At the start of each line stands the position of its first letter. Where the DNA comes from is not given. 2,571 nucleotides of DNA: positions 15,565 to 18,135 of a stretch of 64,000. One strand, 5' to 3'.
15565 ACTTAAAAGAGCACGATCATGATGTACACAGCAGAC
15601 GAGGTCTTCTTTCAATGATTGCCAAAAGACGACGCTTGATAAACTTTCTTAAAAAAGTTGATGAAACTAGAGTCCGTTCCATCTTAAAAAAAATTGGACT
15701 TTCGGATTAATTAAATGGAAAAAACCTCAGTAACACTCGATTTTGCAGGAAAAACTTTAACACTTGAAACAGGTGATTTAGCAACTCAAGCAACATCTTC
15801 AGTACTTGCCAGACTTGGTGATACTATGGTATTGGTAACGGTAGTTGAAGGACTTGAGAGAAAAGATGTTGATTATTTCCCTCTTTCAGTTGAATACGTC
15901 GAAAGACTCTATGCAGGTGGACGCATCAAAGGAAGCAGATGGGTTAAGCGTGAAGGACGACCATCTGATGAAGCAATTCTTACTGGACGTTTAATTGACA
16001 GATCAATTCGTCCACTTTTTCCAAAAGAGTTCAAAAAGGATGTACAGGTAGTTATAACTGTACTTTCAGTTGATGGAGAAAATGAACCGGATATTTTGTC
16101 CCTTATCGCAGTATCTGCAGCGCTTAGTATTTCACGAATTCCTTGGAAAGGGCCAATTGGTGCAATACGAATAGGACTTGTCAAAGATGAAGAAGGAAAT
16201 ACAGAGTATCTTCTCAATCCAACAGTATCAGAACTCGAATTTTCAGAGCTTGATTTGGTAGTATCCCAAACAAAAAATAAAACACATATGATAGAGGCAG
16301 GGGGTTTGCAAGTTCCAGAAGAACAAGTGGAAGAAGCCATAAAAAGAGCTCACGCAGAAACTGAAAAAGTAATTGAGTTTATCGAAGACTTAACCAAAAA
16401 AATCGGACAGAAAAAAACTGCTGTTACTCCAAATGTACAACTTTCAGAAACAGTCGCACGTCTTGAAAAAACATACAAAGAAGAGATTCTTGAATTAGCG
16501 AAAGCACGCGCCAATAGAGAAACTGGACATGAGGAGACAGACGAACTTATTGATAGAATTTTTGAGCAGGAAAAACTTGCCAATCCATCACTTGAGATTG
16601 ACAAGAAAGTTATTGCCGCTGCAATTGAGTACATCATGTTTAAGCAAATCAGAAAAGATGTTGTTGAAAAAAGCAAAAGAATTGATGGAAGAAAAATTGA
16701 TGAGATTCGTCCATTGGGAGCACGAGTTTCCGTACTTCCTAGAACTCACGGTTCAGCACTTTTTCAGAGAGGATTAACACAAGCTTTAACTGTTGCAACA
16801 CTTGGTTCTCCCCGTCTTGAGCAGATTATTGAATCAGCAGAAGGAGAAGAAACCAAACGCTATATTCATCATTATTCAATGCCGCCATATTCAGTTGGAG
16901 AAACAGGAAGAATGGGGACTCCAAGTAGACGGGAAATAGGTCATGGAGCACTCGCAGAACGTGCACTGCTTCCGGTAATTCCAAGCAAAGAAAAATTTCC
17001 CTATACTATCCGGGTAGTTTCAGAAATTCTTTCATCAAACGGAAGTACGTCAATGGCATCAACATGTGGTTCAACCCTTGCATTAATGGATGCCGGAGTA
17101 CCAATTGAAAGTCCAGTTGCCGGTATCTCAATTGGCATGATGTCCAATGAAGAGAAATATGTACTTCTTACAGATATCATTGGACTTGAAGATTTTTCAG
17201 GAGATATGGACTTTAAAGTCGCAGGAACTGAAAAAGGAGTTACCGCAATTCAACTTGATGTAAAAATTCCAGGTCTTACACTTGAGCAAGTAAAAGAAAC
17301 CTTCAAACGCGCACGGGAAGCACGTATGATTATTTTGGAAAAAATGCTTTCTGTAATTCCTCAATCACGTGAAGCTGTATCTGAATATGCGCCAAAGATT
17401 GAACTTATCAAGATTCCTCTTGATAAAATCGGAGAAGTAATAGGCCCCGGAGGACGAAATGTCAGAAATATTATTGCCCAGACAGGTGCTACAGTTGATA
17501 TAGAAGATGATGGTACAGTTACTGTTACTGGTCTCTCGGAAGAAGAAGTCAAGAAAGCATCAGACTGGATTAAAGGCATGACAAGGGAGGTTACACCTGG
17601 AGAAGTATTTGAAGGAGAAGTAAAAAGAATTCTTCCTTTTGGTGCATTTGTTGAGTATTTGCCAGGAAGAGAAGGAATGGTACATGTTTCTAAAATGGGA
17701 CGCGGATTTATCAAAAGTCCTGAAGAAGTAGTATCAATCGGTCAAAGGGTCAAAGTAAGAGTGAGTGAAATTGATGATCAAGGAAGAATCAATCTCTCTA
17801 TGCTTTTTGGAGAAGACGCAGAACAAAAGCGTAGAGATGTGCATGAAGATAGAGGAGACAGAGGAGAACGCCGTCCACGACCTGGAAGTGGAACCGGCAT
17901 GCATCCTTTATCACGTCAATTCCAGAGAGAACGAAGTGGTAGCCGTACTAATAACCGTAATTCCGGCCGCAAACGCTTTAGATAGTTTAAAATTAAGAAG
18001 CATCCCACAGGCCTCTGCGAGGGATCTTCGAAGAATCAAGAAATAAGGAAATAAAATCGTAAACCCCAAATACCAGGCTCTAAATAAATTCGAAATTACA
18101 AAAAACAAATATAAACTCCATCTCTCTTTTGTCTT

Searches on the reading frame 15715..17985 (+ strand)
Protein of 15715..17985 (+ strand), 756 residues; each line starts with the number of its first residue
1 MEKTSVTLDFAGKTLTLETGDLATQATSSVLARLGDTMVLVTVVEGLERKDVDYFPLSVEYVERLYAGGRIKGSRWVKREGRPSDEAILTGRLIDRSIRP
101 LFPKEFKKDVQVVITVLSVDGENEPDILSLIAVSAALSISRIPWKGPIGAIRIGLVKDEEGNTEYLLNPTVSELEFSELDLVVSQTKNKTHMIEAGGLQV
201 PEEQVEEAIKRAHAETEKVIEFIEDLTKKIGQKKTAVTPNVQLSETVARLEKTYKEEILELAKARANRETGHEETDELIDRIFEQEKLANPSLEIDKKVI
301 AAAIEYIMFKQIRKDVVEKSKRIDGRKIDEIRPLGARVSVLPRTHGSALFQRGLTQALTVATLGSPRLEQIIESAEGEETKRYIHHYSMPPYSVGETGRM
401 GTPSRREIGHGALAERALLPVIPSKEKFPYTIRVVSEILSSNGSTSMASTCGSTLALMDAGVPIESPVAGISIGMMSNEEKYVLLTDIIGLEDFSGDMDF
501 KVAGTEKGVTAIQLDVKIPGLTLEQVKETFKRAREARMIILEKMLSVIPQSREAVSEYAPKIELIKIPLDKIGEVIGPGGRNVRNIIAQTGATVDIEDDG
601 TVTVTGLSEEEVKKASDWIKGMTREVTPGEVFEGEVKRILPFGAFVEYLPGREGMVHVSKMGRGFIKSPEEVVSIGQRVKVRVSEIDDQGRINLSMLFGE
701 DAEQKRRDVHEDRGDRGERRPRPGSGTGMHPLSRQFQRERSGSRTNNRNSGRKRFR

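Call 3: search_protein_families(library=pfam, proteins=[window:15715-17985:+], max_evalue=0.01)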
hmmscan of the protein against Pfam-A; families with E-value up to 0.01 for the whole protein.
window:15715-17985:+ (756 aa): 8 families
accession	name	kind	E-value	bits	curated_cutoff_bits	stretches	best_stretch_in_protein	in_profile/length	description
PF01138.27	RNase_PH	-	2.2e-58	196.7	25.5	2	13-143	3-130/130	3' exoribonuclease family, domain 1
PF00575.29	S1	-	9.8e-19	68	22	1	626-696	2-73/74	S1 RNA binding domain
PF03725.20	RNase_PH_C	-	2.3e-18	66.3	20.8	2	146-214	1-66/67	3' exoribonuclease family, domain 2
PF00013.35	KH_1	-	9.9e-15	54.5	21.5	1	565-620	4-65/66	KH domain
PF22675.2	KH-I_KHDC4-BBP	-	6.5e-05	23.2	30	1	572-611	8-47/76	KHDC4/BBP-like, KH-domain type I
PF23459.1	S1_RRP5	-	0.00022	22.1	27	1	626-689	1-64/72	RRP5 S1 domain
PF23052.1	KH_N4BP1_2nd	-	0.0013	19.2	27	0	578-626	20-67/120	N4BP1, second type I KH-domain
PF16715.11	CDPS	-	0.002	18.3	27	1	175-308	46-168/220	Cyclodipeptide synthase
